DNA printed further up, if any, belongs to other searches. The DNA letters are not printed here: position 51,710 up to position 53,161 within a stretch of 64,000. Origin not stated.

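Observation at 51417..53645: Compact SIR2-like protein followed by a small PD-(D/E)xK-like protein (plus an upstream membrane protein): possible unclassified NADase-nuclease defence pair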

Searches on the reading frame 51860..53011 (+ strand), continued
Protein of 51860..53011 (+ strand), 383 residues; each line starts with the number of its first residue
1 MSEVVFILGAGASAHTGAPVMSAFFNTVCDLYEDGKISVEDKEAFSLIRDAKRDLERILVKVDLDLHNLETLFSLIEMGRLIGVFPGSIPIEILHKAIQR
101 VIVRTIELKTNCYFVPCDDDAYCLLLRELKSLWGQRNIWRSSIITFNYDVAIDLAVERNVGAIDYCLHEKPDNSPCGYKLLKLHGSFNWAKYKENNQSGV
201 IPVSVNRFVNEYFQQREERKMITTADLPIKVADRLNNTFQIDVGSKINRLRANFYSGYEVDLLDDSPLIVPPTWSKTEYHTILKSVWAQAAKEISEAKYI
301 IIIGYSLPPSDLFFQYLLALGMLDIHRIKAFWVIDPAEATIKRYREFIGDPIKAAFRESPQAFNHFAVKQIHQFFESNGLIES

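Call 56: fold_search(model_id=the predicted structure, library=pdb)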
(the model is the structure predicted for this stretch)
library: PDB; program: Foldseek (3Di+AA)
matches with E <= 10: 384; with E <= 0.001: 74
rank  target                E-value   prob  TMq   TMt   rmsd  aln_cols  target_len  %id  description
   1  8suw_B                4.8e-09  1.00  0.49  0.47  10.0       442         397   14  E. coli SIR2-HerA complex (dodecamer SIR2 bound 4 protomers of HerA) (released 2024-03-27)
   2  8sub_J                1.8e-08  1.00  0.51  0.49   9.1       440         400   16  E. coli SIR2-HerA complex (dodecamer SIR2 pentamer HerA) (released 2023-12-27)
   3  8sub_I                2.2e-08  1.00  0.48  0.46  10.2       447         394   15  E. coli SIR2-HerA complex (dodecamer SIR2 pentamer HerA) (released 2023-12-27)
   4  8sub_A                2.5e-08  1.00  0.46  0.44  10.9       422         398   16  E. coli SIR2-HerA complex (dodecamer SIR2 pentamer HerA) (released 2023-12-27)
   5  8uae_F                2.8e-08  1.00  0.52  0.52   8.1       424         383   16  E. coli Sir2_HerA complex (12:6) with ATPgamaS (released 2023-12-27)
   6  8sub_K                4.3e-08  1.00  0.50  0.48   8.6       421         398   16  E. coli SIR2-HerA complex (dodecamer SIR2 pentamer HerA) (released 2023-12-27)
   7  8sub_B                4.6e-08  1.00  0.53  0.51   7.3       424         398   15  E. coli SIR2-HerA complex (dodecamer SIR2 pentamer HerA) (released 2023-12-27)
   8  8wld_E                6.0e-08  1.00  0.52  0.57   6.7       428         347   14  Cryo-EM structure of SIR2/HerA antiphage complex (released 2024-09-11)
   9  8uae_B                8.8e-08  1.00  0.45  0.45   9.4       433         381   14  E. coli Sir2_HerA complex (12:6) with ATPgamaS (released 2023-12-27)
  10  8suw_F                1.4e-07  1.00  0.47  0.45   9.8       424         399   16  E. coli SIR2-HerA complex (dodecamer SIR2 bound 4 protomers of HerA) (released 2024-03-27)
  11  8sub_E                1.4e-07  1.00  0.49  0.47   8.6       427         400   14  E. coli SIR2-HerA complex (dodecamer SIR2 pentamer HerA) (released 2023-12-27)
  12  8sub_G                1.5e-07  1.00  0.48  0.47  10.1       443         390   16  E. coli SIR2-HerA complex (dodecamer SIR2 pentamer HerA) (released 2023-12-27)
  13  8su9_D                1.9e-07  1.00  0.48  0.46   9.4       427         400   16  E. coli SIR2-HerA complex (hexamer HerA bound with dodecamer Sir2) (released 2024-03-27)
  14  8suw_J                1.9e-07  1.00  0.46  0.44   9.5       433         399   15  E. coli SIR2-HerA complex (dodecamer SIR2 bound 4 protomers of HerA) (released 2024-03-27)
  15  8wld_R                2.4e-07  1.00  0.55  0.60   5.7       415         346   14  Cryo-EM structure of SIR2/HerA antiphage complex (released 2024-09-11)
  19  8w9l_A                4.3e-07  1.00  0.49  0.52   6.8       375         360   15  Cryo-EM structure of PsSIR2 (released 2024-09-11)
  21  8j4u_G                5.7e-07  1.00  0.50  0.49  10.5       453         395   15  Structure of HerA-Sir2 complex from Escherichia coli Nezha system (released 2024-01-03)
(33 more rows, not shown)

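Call 57: search_protein_families(library=padloc, alignment_id=A4, max_evalue=0.00001)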
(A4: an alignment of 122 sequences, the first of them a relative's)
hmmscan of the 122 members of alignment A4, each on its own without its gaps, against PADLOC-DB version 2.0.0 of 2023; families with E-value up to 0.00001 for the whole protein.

A. member 1, L001:5526-5843:+ (106 aa): 0 families

B. families by the number of members that match (of 122 scanned): 158 families (the first 25 are shown)
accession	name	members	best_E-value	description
PDLC03816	RTasPolA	3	3.1e-37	DRT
PDLC04134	mad2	2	1e-30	mads_2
PDLC04140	mad8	2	1.8e-19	mads_8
PDLC04903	PDC-S09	2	2.4e-12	-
PDLC04906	PDC-S09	2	4.3e-11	-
PDLC04907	PDC-S09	2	7.5e-11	-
PDLC04904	PDC-S09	2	5.2e-10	-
PDLC04902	PDC-S09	2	3.4e-09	-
PDLC04905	PDC-S09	2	8.6e-06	-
PDLC05039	PDC-S56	1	3.3e-224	-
PDLC03976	PD-Lambda-1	1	6.3e-150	-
PDLC03977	PD-Lambda-1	1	7.9e-146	-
PDLC05002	PDC-S34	1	3e-105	-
PDLC03021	MTase_I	1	4.7e-97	Type I methyltransferase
PDLC05001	PDC-S34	1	1.4e-82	-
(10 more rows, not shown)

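Call 67: find_encoding_contigs(protein=P0001, flank=10000, max_places=2)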
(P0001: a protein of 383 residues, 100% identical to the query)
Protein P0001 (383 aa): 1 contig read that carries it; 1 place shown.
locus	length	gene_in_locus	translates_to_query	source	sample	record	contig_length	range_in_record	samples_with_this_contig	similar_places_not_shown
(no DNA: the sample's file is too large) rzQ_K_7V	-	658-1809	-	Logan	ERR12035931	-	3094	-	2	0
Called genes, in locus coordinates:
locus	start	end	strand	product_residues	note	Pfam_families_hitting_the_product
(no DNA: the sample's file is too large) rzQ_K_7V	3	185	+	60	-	?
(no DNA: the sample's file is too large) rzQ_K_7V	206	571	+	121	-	-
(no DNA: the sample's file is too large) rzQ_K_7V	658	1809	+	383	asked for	-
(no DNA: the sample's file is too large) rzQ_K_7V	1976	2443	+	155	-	-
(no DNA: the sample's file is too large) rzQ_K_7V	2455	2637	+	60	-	-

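Call 69: find_encoding_contigs(protein=P0286, flank=8000, max_places=2)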
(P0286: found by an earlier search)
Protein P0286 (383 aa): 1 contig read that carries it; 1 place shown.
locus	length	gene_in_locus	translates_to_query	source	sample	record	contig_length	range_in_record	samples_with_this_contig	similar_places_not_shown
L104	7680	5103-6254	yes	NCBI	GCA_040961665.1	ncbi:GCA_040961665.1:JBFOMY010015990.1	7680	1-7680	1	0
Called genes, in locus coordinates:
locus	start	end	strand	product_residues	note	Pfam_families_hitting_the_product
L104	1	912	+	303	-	?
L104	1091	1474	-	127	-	PF13620:CarboxypepD_reg (weak)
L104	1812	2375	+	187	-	-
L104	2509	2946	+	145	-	-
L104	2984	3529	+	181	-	-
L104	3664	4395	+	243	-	-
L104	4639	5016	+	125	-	-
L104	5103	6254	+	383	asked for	-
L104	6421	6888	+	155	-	-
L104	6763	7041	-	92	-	-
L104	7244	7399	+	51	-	-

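Call 81: find_related_loci(query=A2, collection=viral_contigs, flank=6000)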
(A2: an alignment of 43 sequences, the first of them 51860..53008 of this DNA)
Query A2 (383 aa) in viral_contigs; peptide patterns used: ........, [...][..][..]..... (x = any residue, [..] = any of these).
66 stretches matched a pattern, but none encodes a relative of the query by tblastn (E <= 1e-3).

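Call 83: find_homologous_proteins(query=P0289, max_evalue=0.01)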
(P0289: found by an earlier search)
Query P0289 (125 aa): 10 proteins with E <= 0.01 among 18 candidates.
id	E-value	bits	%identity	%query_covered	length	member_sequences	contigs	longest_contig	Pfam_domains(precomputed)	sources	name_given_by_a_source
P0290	8.7e-58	212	78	97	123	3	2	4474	-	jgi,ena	-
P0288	1.2e-56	208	92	81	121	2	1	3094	-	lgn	-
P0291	1.9e-55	205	73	97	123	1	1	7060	-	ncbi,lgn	-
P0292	4.3e-51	190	70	93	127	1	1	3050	-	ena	-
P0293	2.4e-49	185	69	97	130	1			-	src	-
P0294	1.0e-43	167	67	90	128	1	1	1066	-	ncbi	-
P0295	1.8e-37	146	71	76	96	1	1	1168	-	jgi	-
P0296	9.4e-35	138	69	71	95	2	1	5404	-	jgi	jgi:hypothetical protein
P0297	1.0e-27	115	69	66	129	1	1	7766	-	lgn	-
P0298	2.6e-14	71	87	30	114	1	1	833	-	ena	-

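Call 84: find_encoding_contigs(protein=P0291, flank=6000, max_places=2)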
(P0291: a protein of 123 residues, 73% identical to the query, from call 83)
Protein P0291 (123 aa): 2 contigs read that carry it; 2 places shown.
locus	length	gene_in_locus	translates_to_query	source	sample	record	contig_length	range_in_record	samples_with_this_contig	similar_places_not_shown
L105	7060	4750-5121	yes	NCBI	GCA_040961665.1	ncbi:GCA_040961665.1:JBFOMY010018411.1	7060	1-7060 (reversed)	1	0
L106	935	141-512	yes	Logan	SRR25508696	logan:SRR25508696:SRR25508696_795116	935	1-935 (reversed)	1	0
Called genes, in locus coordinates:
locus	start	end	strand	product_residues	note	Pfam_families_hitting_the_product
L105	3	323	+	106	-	?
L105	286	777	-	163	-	PF01467:CTP_transf_like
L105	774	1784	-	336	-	PF00294:PfkB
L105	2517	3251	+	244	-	-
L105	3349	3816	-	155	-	-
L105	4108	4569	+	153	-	-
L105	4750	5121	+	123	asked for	-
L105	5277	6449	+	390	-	-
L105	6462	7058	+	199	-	?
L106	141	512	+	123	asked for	-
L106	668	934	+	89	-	?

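Call 85: find_encoding_contigs(protein=P0297, flank=6000, max_places=2)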
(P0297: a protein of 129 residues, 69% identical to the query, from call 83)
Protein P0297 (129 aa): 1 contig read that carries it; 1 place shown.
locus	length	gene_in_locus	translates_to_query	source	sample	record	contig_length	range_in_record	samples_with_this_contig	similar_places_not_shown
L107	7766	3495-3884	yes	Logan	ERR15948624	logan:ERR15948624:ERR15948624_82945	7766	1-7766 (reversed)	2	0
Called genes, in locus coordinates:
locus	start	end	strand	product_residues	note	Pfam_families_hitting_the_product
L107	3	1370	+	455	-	?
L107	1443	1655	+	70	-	-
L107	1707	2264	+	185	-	-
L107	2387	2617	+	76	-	-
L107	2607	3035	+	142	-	PF13470:PIN_3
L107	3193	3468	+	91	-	-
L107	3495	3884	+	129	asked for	-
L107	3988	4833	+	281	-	-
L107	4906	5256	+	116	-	-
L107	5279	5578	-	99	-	PF05016:ParE_toxin (weak)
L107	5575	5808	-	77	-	PF09720:Unstab_antitox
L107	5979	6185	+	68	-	-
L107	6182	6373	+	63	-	-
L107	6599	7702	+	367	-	-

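Call 86: find_encoding_contigs(protein=P0290, flank=6000, max_places=2)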
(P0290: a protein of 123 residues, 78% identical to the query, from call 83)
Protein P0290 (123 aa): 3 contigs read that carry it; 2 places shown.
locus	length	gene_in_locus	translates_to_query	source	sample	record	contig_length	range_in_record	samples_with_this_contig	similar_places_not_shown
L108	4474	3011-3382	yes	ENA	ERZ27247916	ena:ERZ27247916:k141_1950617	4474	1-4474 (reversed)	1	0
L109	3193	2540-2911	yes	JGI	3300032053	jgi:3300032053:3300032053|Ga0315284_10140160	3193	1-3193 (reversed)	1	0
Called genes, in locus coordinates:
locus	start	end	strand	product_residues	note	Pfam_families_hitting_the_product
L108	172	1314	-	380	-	PF00589:Phage_integrase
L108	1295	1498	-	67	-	-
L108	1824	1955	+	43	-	PF12728:HTH_17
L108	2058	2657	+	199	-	-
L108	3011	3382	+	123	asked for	-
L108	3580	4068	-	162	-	-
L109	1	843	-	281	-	?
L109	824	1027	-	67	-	-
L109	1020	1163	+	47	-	-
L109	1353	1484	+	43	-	PF12728:HTH_17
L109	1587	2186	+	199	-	-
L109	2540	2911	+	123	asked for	-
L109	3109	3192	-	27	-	?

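Call 88: search_protein_families(library=pfam, proteins=[L105:5277-6449:+, L105:6462-7058:+, L105:3349-3816:-, L105:4108-4569:+, L105:2517-3251:+, L107:3988-4833:+, L107:4906-5256:+, L108:3580-4068:-, L108:2058-2657:+, L107:6599-7702:+], max_evalue=0.01)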
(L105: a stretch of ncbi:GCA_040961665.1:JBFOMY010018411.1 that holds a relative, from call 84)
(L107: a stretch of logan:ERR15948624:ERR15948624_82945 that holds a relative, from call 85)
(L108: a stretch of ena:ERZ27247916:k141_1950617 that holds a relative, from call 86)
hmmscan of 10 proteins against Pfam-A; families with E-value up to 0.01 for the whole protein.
L105:5277-6449:+ (390 aa): 0 families

L105:6462-7058:+ (199 aa): 0 families

L105:3349-3816:- (155 aa): 1 family
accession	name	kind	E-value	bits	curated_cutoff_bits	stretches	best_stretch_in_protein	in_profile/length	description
PF18920.5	DUF5671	-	0.0057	17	28.4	1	52-136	13-93/132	Domain of unknown function (DUF5671)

L105:4108-4569:+ (153 aa): 0 families

L105:2517-3251:+ (244 aa): 1 family
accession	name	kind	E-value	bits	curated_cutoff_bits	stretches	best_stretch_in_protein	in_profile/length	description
PF01027.25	Bax1-I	-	0.0058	16.9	34.1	1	37-90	127-178/207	Inhibitor of apoptosis-promoting Bax1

L107:3988-4833:+ (281 aa): 0 families

L107:4906-5256:+ (116 aa): 1 family
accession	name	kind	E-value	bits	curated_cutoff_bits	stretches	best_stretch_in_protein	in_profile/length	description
PF17402.7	DUF5408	-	0.006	16.9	25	1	81-110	4-32/63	Family of unknown function (DUF5408)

L108:3580-4068:- (162 aa): 0 families

L108:2058-2657:+ (199 aa): 1 family
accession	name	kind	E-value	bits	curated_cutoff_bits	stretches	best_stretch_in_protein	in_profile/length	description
PF16454.10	PI3K_P85_iSH2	-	0.0068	16.5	31.5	0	110-193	46-103/161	Phosphatidylinositol 3-kinase regulatory subunit P85 inter-SH2 domain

L107:6599-7702:+ (367 aa): 1 family
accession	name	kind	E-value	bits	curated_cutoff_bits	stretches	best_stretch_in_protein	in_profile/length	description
PF00501.34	AMP-binding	-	6.7e-05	22.3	29.9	1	198-314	254-371/384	AMP-binding enzyme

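Call 89: search_protein_families(library=padloc, proteins=[L105:5277-6449:+, L105:6462-7058:+, L105:3349-3816:-, L105:4108-4569:+, L105:2517-3251:+, L107:3988-4833:+, L107:4906-5256:+, L108:3580-4068:-, L108:2058-2657:+, L107:6599-7702:+], max_evalue=0.01)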
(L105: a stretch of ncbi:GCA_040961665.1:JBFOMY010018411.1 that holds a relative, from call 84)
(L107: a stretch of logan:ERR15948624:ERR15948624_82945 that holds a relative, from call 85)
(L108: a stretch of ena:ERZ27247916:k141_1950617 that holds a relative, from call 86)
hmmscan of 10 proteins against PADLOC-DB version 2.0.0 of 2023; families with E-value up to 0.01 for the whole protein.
L105:5277-6449:+ (390 aa): 0 families

L105:6462-7058:+ (199 aa): 0 families

L105:3349-3816:- (155 aa): 0 families

L105:4108-4569:+ (153 aa): 0 families

L105:2517-3251:+ (244 aa): 0 families

L107:3988-4833:+ (281 aa): 0 families

L107:4906-5256:+ (116 aa): 0 families

L108:3580-4068:- (162 aa): 0 families

L108:2058-2657:+ (199 aa): 0 families

L107:6599-7702:+ (367 aa): 0 families

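Call 92: search_dna_similar(query=window:51860-53008:+, collection=plasmids, mode=protein, max_rows=10)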
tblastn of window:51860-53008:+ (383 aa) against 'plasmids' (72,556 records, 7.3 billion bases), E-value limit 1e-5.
Records with a match: 1; places in all: 1; records where one place covers at least 80% of the query: 1.
Best place of each record, by identity: <60% 1.
By first word of the organism name: Cohnella 1.
By predicted mobility (MOB-suite, as given by PLSDB): non-mobilizable 1.
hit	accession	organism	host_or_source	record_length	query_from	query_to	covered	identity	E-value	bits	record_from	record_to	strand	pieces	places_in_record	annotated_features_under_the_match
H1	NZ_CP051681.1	Cohnella herbarum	cell culture,Fermented liquor based on ...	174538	1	364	95%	35.7%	5e-46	176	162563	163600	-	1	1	hypothetical protein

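Call 94: get_annotated_region(hit=H1, flank=6000)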
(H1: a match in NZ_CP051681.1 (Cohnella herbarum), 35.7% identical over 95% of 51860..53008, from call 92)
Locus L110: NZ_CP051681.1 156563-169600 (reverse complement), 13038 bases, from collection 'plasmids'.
description: Cohnella herbarum strain MFER-1 plasmid unnamed1
organism: Cohnella herbarum (NCBI taxid 2728023)
taxonomy: Bacteria; Bacillota; Bacilli; Bacillales; Paenibacillaceae; Cohnella; Cohnella herbarum
host: -; source: cell culture,Fermented liquor based on wild grass; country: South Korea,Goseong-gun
typing (MOB-suite, as given by PLSDB): non-mobilizable
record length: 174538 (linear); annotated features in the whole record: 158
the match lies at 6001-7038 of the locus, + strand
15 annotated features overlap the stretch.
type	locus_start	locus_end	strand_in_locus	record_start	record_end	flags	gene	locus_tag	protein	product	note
CDS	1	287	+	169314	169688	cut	-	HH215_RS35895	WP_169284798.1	hypothetical protein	-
CDS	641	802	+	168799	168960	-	-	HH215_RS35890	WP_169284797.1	hypothetical protein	-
CDS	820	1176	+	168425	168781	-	-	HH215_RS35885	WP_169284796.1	hypothetical protein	-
CDS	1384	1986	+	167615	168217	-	-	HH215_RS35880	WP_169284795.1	hypothetical protein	-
CDS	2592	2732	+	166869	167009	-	-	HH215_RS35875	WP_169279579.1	hypothetical protein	-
CDS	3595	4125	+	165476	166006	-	-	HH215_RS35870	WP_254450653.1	class I SAM-dependent methyltransferase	-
CDS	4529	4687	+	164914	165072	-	-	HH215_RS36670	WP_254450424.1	creatininase family protein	-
CDS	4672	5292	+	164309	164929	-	-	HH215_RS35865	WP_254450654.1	creatininase family protein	-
CDS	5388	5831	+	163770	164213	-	-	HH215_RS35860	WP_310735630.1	NUDIX domain-containing protein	-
CDS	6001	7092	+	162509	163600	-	-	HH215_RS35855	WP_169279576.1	hypothetical protein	-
CDS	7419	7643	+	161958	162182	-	-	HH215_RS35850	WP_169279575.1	hypothetical protein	-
CDS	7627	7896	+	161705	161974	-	-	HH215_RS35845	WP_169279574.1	type II toxin-antitoxin system RelE/ParE family toxin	GO:0030541 - plasmid partitioning [Evidence IEA]; GO:0051290 - protein heterotetramerization [Evidence IEA]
CDS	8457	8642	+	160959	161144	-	-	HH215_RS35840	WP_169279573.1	hypothetical protein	-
CDS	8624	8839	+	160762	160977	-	-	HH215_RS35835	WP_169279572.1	type II toxin-antitoxin system RelE/ParE family toxin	GO:0030541 - plasmid partitioning [Evidence IEA]; GO:0051290 - protein heterotetramerization [Evidence IEA]; GO:0009432 ...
CDS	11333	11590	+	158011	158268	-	-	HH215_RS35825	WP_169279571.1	hypothetical protein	-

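Call 95: search_dna_similar(query=window:51860-53008:+, collection=phages, mode=protein, max_rows=10, max_evalue=0.001)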
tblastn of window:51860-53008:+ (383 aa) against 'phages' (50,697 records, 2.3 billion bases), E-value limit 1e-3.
No match.
